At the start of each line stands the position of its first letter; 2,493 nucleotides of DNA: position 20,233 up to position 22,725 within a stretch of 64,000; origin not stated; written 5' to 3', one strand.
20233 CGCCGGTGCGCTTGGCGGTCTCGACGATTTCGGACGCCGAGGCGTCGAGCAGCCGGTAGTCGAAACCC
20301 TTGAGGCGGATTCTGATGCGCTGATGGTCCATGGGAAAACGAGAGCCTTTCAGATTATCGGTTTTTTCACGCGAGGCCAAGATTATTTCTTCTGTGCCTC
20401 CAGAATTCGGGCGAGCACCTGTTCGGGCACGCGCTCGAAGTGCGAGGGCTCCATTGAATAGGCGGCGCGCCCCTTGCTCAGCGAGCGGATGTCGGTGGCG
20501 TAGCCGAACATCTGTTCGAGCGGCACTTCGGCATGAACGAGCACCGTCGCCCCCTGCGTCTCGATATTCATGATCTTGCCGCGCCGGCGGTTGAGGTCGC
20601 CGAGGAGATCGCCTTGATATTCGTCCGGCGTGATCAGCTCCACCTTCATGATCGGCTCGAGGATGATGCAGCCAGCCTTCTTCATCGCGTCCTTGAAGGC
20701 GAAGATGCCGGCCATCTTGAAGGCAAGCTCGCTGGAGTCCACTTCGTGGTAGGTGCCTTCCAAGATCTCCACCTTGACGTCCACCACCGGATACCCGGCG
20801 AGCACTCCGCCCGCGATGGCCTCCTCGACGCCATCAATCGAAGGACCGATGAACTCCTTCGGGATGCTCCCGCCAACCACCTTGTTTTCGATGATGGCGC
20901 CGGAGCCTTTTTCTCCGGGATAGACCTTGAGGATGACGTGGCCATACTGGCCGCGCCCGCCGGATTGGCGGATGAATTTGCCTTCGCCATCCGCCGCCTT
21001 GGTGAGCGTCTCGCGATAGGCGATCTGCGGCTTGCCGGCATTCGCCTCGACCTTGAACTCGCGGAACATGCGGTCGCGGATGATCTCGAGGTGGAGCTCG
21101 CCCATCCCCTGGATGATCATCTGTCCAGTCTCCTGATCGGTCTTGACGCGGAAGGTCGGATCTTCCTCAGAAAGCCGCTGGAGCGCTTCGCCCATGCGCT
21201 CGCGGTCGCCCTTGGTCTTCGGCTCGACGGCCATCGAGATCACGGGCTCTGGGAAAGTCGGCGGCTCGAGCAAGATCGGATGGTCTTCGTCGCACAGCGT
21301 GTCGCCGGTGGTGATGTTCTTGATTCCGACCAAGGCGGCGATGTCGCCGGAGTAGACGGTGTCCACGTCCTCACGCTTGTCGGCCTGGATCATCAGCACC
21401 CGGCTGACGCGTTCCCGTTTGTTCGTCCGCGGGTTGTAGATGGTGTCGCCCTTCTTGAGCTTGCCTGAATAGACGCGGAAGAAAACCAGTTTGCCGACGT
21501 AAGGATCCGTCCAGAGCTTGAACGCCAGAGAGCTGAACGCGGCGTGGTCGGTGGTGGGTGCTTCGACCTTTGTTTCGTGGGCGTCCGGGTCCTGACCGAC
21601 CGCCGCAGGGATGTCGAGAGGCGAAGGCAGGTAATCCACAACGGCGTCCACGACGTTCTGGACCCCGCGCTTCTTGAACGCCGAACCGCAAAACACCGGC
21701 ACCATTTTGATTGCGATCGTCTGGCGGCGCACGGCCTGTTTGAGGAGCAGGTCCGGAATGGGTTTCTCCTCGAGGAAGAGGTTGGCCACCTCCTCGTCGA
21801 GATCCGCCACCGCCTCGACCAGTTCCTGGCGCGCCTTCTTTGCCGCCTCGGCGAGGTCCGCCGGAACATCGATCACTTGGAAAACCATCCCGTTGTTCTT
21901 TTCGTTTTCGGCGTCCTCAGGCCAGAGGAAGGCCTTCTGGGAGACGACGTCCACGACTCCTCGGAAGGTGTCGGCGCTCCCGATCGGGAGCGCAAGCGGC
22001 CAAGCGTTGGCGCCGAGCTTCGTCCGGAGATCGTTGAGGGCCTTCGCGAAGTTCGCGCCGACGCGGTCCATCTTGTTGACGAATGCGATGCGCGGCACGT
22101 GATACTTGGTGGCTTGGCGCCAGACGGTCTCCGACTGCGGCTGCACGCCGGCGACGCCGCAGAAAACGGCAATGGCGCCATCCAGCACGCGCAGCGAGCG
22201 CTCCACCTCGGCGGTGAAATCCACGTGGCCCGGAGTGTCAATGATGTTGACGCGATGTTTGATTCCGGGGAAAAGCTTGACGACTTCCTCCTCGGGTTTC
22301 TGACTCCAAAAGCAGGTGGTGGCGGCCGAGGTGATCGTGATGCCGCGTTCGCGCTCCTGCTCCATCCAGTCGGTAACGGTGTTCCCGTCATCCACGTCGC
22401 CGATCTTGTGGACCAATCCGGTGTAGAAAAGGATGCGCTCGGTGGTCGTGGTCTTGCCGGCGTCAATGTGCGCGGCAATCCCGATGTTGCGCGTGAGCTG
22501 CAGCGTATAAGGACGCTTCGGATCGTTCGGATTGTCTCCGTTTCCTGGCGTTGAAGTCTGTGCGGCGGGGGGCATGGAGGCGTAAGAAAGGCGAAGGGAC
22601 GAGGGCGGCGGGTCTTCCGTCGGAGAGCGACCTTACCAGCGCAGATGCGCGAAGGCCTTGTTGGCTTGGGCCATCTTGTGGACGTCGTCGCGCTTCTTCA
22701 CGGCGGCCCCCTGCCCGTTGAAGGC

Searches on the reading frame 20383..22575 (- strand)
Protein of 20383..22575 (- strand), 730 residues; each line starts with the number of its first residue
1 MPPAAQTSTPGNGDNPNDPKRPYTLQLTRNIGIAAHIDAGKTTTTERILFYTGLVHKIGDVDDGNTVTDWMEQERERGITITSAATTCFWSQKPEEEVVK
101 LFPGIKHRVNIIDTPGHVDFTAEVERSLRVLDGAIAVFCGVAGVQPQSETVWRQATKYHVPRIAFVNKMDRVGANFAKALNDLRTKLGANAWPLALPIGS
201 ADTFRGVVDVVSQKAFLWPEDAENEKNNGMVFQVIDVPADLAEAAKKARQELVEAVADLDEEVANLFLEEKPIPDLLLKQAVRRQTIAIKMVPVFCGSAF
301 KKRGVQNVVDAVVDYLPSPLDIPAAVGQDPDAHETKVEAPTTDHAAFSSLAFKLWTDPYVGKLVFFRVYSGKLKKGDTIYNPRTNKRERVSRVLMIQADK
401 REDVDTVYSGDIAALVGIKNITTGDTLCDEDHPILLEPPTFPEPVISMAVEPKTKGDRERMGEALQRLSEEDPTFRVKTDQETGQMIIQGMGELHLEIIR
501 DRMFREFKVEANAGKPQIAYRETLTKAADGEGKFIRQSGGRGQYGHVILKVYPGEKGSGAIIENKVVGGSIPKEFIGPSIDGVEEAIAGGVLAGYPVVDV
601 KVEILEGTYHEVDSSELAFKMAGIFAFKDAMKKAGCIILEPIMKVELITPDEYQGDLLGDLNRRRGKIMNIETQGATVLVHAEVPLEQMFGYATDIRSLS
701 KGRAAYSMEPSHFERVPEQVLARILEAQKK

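Call 61: search_protein_families(library=pfam, proteins=[window:20383-22575:-], max_evalue=0.00001)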
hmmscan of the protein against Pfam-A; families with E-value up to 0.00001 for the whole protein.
window:20383-22575:- (730 aa): 7 families
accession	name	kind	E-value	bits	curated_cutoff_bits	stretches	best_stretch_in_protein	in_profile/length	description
PF00009.33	GTP_EFTU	-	1.9e-61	207.4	26.5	1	28-318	3-188/188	Elongation factor Tu GTP binding domain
PF03764.24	EFG_IV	-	1.4e-40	138.3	24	1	516-634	1-120/121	Elongation factor G, domain IV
PF14492.12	EFG_III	-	4.5e-34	116.8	27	1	441-514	1-74/75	Elongation Factor G, domain III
PF00679.30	EFG_C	-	8.2e-28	96.7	27.9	1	638-722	2-87/89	Elongation factor G C-terminus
PF03144.31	GTP_EFTU_D2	-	1.9e-20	73.5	30.3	1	361-428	1-73/73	Elongation factor Tu domain 2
PF22042.2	EF-G_D2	-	3.3e-17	62.8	27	1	347-429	2-83/84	Elongation factor G domain 2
PF16658.11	RF3_C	-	3.5e-06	27.3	40.1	1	444-526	9-91/132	Class II release factor RF3, C-terminal domain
